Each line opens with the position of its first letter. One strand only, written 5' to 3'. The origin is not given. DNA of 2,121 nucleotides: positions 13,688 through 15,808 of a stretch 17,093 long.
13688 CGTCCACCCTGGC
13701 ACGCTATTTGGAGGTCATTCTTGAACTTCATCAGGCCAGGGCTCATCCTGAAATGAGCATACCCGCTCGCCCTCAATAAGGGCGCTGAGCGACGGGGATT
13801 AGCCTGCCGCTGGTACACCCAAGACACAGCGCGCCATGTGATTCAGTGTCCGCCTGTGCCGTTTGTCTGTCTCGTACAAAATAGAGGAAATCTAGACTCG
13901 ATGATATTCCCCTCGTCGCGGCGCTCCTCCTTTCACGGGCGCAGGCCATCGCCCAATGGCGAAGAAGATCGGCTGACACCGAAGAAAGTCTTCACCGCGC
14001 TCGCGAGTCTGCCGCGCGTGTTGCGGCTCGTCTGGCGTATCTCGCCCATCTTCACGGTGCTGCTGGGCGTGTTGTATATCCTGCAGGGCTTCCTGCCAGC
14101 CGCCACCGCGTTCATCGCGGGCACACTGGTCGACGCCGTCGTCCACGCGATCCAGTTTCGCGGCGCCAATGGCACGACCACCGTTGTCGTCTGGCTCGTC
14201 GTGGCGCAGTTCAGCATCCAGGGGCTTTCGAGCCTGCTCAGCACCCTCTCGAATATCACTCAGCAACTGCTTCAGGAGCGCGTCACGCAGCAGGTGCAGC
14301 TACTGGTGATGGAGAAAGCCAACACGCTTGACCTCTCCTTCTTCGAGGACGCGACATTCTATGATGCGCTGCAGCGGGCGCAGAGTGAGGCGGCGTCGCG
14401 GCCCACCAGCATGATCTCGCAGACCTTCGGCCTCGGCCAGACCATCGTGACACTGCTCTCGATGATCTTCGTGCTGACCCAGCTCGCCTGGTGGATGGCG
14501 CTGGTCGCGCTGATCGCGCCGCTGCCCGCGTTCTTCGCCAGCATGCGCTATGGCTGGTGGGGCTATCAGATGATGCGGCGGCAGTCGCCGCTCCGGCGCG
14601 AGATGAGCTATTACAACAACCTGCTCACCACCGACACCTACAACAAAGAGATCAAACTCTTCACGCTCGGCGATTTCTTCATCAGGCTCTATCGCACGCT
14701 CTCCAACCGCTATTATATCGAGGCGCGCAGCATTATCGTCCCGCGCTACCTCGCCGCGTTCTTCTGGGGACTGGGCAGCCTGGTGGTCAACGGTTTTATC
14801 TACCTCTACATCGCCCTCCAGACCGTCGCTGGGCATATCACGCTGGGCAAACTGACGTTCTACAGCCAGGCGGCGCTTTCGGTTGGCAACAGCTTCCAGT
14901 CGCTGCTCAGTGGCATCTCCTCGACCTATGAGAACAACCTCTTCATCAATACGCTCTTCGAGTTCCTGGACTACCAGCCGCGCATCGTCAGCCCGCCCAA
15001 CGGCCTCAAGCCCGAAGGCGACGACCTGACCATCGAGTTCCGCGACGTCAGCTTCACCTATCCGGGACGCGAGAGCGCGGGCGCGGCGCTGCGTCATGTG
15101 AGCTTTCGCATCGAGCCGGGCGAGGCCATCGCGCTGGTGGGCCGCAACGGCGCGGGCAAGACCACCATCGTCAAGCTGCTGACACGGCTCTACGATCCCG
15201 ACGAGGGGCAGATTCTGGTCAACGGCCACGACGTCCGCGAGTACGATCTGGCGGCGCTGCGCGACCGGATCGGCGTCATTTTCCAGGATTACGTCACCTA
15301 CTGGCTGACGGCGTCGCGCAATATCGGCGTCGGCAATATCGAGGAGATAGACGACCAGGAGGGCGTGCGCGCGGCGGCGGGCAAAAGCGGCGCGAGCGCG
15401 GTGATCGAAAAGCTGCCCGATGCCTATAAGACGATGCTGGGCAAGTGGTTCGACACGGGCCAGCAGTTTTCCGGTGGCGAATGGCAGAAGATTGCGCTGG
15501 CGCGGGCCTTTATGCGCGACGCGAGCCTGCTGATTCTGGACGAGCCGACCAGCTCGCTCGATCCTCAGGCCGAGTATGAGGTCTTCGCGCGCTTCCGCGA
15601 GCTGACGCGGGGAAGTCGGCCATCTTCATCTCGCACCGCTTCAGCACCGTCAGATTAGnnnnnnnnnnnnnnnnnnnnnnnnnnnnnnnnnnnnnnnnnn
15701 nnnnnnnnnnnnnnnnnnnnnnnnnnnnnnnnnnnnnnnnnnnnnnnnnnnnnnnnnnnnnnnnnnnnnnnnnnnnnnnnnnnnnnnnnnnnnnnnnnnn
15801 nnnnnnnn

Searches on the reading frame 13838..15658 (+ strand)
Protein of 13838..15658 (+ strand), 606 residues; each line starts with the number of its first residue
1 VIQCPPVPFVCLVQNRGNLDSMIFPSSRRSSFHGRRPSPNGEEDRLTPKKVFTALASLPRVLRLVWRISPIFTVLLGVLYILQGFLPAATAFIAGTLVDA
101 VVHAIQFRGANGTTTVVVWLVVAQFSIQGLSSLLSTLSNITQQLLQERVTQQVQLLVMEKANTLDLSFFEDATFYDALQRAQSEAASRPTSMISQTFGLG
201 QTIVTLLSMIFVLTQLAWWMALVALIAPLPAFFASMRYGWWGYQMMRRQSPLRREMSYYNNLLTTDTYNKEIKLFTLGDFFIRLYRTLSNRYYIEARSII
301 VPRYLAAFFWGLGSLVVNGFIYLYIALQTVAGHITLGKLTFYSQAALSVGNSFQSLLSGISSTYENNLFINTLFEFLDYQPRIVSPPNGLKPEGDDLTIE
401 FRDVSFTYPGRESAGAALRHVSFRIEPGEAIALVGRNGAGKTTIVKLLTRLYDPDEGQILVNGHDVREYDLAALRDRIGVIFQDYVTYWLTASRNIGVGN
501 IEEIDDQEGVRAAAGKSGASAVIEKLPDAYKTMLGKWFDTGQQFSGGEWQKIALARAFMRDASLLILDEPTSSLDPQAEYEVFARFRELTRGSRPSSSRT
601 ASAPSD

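Call 70: search_protein_families(library=pfam, proteins=[window:13838-15658:+], max_evalue=0.001)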
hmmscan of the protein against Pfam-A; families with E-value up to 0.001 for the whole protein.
window:13838-15658:+ (606 aa): 4 families
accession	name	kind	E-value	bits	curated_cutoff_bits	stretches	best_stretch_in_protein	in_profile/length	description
PF00005.33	ABC_tran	-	7.7e-34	117.7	25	1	418-572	1-137/137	ABC transporter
PF13304.12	AAA_21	-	1.2e-08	35.8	27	0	547-591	241-288/304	AAA domain, putative AbiEii toxin, Type IV TA system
PF00664.28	ABC_membrane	-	1.5e-05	25.3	28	1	75-344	3-266/274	ABC transporter transmembrane region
PF13401.12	AAA_22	-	0.00049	20.9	27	0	430-465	7-43/130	AAA domain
